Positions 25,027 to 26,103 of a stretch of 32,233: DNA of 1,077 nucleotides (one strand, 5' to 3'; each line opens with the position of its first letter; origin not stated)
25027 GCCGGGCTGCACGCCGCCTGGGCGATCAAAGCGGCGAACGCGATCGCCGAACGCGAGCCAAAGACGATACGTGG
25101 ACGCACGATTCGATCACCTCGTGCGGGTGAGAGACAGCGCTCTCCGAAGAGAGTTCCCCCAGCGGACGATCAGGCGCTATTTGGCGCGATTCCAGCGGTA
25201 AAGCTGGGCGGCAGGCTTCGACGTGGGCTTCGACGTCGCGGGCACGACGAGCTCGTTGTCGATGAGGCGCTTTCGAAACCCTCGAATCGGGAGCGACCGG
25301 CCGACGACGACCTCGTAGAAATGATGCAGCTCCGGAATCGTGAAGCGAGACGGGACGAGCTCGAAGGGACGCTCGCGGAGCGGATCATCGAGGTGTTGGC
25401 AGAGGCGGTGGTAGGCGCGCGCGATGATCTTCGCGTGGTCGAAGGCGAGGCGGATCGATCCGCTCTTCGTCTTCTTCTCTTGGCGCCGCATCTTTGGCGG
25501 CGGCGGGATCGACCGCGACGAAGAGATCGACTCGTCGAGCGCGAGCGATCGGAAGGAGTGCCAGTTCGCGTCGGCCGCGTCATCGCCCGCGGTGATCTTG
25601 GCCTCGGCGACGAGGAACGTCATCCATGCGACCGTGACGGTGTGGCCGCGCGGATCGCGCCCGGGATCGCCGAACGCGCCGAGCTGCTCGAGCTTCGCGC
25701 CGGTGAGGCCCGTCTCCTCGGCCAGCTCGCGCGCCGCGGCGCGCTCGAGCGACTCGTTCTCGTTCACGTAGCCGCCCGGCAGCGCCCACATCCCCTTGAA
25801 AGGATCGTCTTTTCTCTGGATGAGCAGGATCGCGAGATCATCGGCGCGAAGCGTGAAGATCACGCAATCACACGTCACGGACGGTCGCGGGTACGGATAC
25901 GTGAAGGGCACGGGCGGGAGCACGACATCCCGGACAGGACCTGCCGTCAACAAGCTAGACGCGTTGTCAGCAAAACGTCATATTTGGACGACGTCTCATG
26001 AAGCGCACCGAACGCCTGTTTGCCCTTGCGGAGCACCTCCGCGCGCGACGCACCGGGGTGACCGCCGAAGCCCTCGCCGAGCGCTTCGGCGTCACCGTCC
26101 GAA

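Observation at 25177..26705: Divergent pair of small-molecule-sensing regulators: NrtR-like (active Nudix box + wHTH) and HTH-WYL, sharing a 31-bp CTAG-centred palindrome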

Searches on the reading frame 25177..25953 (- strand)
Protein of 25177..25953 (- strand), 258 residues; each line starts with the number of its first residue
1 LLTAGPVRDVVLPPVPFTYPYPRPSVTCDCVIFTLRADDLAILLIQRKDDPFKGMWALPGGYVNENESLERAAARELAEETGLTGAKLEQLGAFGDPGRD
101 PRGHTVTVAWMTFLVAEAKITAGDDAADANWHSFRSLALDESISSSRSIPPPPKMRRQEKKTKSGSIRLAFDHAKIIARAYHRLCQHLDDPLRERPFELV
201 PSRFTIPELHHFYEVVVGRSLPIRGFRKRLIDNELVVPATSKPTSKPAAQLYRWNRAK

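Call 7: search_protein_families(library=pfam, proteins=[window:25177-25953:-], max_evalue=0.01)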
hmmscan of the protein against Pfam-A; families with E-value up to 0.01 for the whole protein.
window:25177-25953:- (258 aa): 5 families
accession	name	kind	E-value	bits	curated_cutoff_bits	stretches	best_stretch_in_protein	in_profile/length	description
PF00293.34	NUDIX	-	8.6e-21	74.8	21.1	1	32-140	8-121/134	NUDIX domain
PF21906.2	NrtR_WHD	-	3.9e-12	46.6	27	1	196-253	1-60/61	NrtR DNA-binding winged helix domain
PF14815.12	NUDIX_4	-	3.3e-05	24.1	35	1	32-90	2-58/113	NUDIX domain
PF22327.2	Nudt16-like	-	0.0015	19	27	1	52-87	31-67/161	U8 snoRNA-decapping enzyme-like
PF19368.5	AraR_C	-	0.0044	17.7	23.8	1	197-255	6-67/82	AraR C-terminal winged HTH domain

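Call 15: find_related_loci(query=window:25177-25923:-, collection=genome_contigs, flank=6000)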
Query window:25177-25923:- (248 aa) in genome_contigs; peptide patterns used: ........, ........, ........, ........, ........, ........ (x = any residue, [..] = any of these).
266 stretches matched a pattern; 170 encode a relative of the query (tblastn E <= 1e-3); the best 80 are kept; 80 distinct loci.
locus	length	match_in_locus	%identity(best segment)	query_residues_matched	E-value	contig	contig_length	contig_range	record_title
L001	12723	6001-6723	69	5-246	1e-115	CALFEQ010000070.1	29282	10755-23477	MAG TPA_asm: uncultured Myxococcales bacterium isolate SRR5251193_bin.130_CONCOCT_v1.1_MAG genome assembly, contig: ERZ7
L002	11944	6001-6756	68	2-245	1e-101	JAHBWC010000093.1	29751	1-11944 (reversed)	MAG: Labilithrix sp. isolate ACE_MYX7 MYX7_93, whole genome shotgun sequence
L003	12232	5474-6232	61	3-246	3e-98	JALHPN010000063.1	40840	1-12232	MAG: Polyangiaceae bacterium isolate bin.255 c_000000004568, whole genome shotgun sequence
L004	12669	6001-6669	64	7-246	3e-97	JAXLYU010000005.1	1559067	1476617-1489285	MAG: Labilithrix sp. isolate STL-MYX21 C4.7.fa-5, whole genome shotgun sequence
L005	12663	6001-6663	42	4-248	2e-55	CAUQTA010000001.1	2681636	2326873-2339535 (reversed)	MAG TPA_asm: uncultured Sphingobacteriales bacterium isolate ERR9968855_bin.12_MetaWRAP_v1.3_MAG genome assembly, contig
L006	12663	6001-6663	42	4-248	6e-55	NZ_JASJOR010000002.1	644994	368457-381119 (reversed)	Xanthocytophaga flavus strain NT2B1 NODE_2_length_644994_cov_26.844698, whole genome shotgun sequence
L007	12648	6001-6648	42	7-248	3e-54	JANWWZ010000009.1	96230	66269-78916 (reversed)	MAG: Bernardetiaceae bacterium isolate SKYG34 NODE_9_length_96230_cov_93.109451, whole genome shotgun sequence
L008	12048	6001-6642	40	7-248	8e-54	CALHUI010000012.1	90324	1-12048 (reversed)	MAG: uncultured Cytophagales bacterium isolate N1_Bin_MAXBIN__105_1 genome assembly, contig: c_000002669426, whole genom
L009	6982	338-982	41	5-246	3e-51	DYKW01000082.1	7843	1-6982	MAG TPA_asm: Anaerolinea thermophila isolate SulCav_AS07-7_54_483 SulCav_AS07_7_8821_length_7843_cov_227_412173, whole g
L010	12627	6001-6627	40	11-247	3e-47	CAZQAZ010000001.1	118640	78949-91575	MAG TPA_asm: Candidatus Woesearchaeota archaeon isolate SRP141559_co1_251 genome assembly, contig: NODE_20_length_118640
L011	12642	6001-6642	40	7-248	5e-47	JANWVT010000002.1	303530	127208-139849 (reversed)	MAG: Bernardetiaceae bacterium isolate SKYG123 NODE_2_length_303530_cov_18.715053, whole genome shotgun sequence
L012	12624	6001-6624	38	11-246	3e-46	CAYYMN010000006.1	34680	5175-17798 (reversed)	MAG TPA_asm: Candidatus Woesearchaeota archaeon isolate binchicken_co191_122 genome assembly, contig: NODE_1018_length_3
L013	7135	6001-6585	40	7-231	9e-46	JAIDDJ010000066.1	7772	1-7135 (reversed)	MAG: Muribaculaceae bacterium isolate SC0310_comb_4 SC0310_comb_4_contig_66, whole genome shotgun sequence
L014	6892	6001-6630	40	11-248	2e-45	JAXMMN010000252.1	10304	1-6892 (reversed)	MAG: Bdellovibrionales bacterium isolate NC_concoct.bin.29 k141_6237, whole genome shotgun sequence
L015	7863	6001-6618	39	11-246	7e-45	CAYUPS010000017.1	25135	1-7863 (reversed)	MAG TPA_asm: uncultured Methanosarcinales archaeon isolate SRP287453_co1_230 genome assembly, contig: NODE_3392_length_2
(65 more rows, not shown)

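Call 20: search_solved_structures(query=window:25177-25923:-, max_evalue=0.001, show_alignments=2)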
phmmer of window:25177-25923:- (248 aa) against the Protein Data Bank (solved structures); distinct sequences matched with E-value up to 0.001: 46.
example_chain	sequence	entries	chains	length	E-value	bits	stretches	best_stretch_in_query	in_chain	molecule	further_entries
2fml_A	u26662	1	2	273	6.6e-34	120.9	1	11-218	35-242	MutT/nudix family protein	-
3gz5_A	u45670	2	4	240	6.3e-29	104.5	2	15-121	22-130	MutT/nudix family protein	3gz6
5bs6_A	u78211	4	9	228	1.3e-26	97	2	16-103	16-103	transcriptional regulator AraR | transcriptional factor AraR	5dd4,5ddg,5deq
3gz8_A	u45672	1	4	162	1e-20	77.6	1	15-121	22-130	MutT/nudix family protein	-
3i9x_A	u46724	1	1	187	9.4e-19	71.2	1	38-120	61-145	mutT/nudix family protein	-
2yyh_A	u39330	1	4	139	3.1e-17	66.3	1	15-135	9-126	8-OXO-dGTPase domain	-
2qjo_A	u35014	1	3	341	2e-11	47.2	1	8-130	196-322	Bifunctional NMN adenylyltransferase/Nudix hydrolase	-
2qjt_B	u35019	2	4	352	1.6e-10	44.3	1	15-126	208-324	Nicotinamide-nucleotide adenylyltransferase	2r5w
4dyw_A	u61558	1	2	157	3.2e-07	33.4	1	14-76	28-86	MutT/NUDIX family protein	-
6fl4_A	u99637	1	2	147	2.3e-06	30.7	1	20-105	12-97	Nudix hydrolase 1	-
5gp0_E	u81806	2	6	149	2.3e-06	30.6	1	20-105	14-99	Nudix hydrolase 1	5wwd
6dby_A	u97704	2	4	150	2.3e-06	30.6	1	20-105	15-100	Nudix hydrolase 1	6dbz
3cng_A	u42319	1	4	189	4.6e-06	29.6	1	7-73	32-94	NUDIX hydrolase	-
3grn_A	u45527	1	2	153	4.7e-06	29.6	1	25-77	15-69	MutT related protein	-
1sjy_A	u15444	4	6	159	1.3e-05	28.1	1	31-96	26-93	MutT/nudix family protein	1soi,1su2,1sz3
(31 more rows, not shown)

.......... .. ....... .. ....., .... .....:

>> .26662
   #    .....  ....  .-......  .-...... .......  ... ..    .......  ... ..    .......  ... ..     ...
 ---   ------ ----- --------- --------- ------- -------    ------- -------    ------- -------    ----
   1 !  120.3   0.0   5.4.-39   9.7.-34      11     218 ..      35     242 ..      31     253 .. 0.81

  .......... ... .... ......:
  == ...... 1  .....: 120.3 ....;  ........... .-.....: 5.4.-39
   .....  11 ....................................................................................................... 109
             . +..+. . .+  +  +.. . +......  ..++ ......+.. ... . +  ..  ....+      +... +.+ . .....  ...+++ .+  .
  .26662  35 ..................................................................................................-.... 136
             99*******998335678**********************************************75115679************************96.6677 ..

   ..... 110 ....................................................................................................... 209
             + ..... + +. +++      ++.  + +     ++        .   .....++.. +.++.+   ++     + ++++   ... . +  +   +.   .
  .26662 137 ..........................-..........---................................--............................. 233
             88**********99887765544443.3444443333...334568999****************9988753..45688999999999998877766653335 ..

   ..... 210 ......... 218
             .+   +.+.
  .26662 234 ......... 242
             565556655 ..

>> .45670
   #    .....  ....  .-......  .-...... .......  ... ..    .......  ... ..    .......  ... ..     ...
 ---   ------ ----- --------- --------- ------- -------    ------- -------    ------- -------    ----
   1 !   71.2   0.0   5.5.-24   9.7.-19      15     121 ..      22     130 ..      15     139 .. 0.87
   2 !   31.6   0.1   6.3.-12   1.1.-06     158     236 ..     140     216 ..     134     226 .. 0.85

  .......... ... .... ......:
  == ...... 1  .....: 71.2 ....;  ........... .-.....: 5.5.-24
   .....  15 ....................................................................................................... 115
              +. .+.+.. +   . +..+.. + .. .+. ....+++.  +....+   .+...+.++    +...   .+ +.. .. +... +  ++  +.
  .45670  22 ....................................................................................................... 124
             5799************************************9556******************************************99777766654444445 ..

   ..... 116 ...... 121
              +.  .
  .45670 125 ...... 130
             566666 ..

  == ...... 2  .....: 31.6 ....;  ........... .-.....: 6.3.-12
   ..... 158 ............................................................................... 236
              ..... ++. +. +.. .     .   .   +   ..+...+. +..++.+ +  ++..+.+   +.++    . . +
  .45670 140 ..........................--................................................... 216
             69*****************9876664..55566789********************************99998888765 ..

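Call 39: search_protein_families(library=pfam, proteins=[L006:1175-3499:+, L006:3564-3953:-, L006:4600-5820:+, L006:5971-6705:+, L006:6806-7966:+, L006:7959-9008:+, L006:9046-10206:+, L006:10148-11452:+, L006:11486-12283:+], max_evalue=0.00001)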
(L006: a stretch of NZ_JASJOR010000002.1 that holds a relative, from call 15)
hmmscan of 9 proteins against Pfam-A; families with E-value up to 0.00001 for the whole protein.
L006:1175-3499:+ (774 aa): 0 families

L006:3564-3953:- (129 aa): 0 families

L006:4600-5820:+ (406 aa): 1 family
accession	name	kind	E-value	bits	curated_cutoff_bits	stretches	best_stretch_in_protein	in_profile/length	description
PF06224.18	AlkZ-like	-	2.9e-55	188.6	25.9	1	38-368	1-328/329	DNA glycosylase AlkZ-like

L006:5971-6705:+ (244 aa): 3 families
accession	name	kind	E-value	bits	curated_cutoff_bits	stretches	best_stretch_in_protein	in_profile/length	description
PF21906.2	NrtR_WHD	-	1.1e-28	99.6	27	1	167-227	1-61/61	NrtR DNA-binding winged helix domain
PF00293.34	NUDIX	-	6.1e-20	72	21.1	1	23-151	4-132/134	NUDIX domain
PF19368.5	AraR_C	-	2.1e-16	60.4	23.8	1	163-242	1-81/82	AraR C-terminal winged HTH domain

L006:6806-7966:+ (386 aa): 1 family
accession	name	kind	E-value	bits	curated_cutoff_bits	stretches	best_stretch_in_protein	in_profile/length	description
PF02350.25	Epimerase_2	-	1.1e-118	396.5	30.6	1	28-375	2-347/347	UDP-N-acetylglucosamine 2-epimerase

L006:7959-9008:+ (349 aa): 0 families

L006:9046-10206:+ (386 aa): 3 families
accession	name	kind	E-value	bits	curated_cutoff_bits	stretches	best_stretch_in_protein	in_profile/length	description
PF00534.26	Glycos_transf_1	-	2.1e-28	99.4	26.4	1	190-346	10-169/172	Glycosyl transferases group 1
PF13692.12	Glyco_trans_1_4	-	3.8e-26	92.5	27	1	199-331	5-138/142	Glycosyl transferases group 1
PF13439.12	Glyco_transf_4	-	1.4e-08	35.4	28.5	1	34-182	20-169/170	Glycosyltransferase Family 4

L006:10148-11452:+ (434 aa): 1 family
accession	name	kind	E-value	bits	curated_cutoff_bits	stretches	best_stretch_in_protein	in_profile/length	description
PF04932.20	Wzy_C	-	3.1e-09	37.2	31.7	1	215-357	5-149/149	O-Antigen ligase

L006:11486-12283:+ (265 aa): 1 family
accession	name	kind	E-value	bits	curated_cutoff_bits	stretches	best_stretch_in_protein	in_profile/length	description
PF00535.33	Glycos_transf_2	-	1e-17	65.1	23.3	1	4-171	2-162/168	Glycosyl transferase family 2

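Call 41: search_protein_families(library=ncbifam, proteins=[window:25177-25911:-], max_evalue=0.001)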
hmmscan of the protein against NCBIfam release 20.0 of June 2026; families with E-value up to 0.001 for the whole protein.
window:25177-25911:- (244 aa): 21 families
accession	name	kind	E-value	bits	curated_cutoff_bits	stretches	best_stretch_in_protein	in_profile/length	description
NF050029.2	TransRepNtr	equivalog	4.2e-38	131.2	400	2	7-117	17-130/245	ADPR responsive transcriptional repressor NtrR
NF003786.0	PRK05379.1-2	equivalog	3.2e-17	62.7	397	1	6-122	213-334/354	bifunctional nicotinamide-nucleotide adenylyltransferase/Nudix hydroxylase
NF003787.0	PRK05379.1-4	equivalog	6.8e-17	61.5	449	1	5-123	202-324/346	bifunctional nicotinamide-nucleotide adenylyltransferase/Nudix hydroxylase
NF003788.0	PRK05379.1-5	equivalog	1.3e-15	57.6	354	1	6-119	208-325/351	bifunctional nicotinamide-nucleotide adenylyltransferase/Nudix hydroxylase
NF003791.0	PRK05379.2-3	equivalog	2e-14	53.5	409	1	5-127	196-322/340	bifunctional nicotinamide-nucleotide adenylyltransferase/Nudix hydroxylase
NF003785.0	PRK05379.1-1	equivalog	5.4e-12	45.6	418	1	11-122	203-319/347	bifunctional nicotinamide-nucleotide adenylyltransferase/Nudix hydroxylase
NF003790.0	PRK05379.2-2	equivalog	1.3e-11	44.2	403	1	6-121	212-330/354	bifunctional nicotinamide mononucleotide adenylyltransferase/ADP-ribose pyrophosphatase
NF006530.0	PRK08999.1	equivalog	9.7e-10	38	245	1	18-75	10-68/315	Nudix family hydrolase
NF006961.0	PRK09438.1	equivalog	1.3e-07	31.2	103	1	17-70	11-62/151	dihydroneopterin triphosphate diphosphatase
NF001299.0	PRK00241.1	equivalog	1.9e-07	30.8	158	1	13-120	134-235/263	NAD(+) diphosphatase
NF008044.0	PRK10776.1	equivalog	4.1e-07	29.9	148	1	22-79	12-70/130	8-oxo-dGTP diphosphatase MutT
NF041652.1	Nud_hyd_Dein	equivalog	4.3e-07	30.3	200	1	26-99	25-101/152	Nudix hydrolase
NF007834.0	PRK10546.1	equivalog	1e-06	28.6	156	1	24-71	13-61/135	pyrimidine (deoxy)nucleoside triphosphate diphosphatase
NF001938.0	PRK00714.1-5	equivalog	1e-05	24.9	116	1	38-73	43-78/172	RNA pyrophosphohydrolase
NF011963.0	PRK15434.1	subfamily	1.9e-05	24.4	146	1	24-69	27-72/159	GDP-mannose mannosyl hydrolase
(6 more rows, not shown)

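Call 42: search_protein_families(library=padloc, proteins=[window:25177-25911:-], max_evalue=0.001)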
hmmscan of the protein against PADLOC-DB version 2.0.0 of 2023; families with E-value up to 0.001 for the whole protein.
window:25177-25911:- (244 aa): 1 family
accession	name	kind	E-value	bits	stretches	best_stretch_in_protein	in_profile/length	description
PDLC04899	PDC-S07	-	4e-09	34.2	1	24-74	16-67/135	-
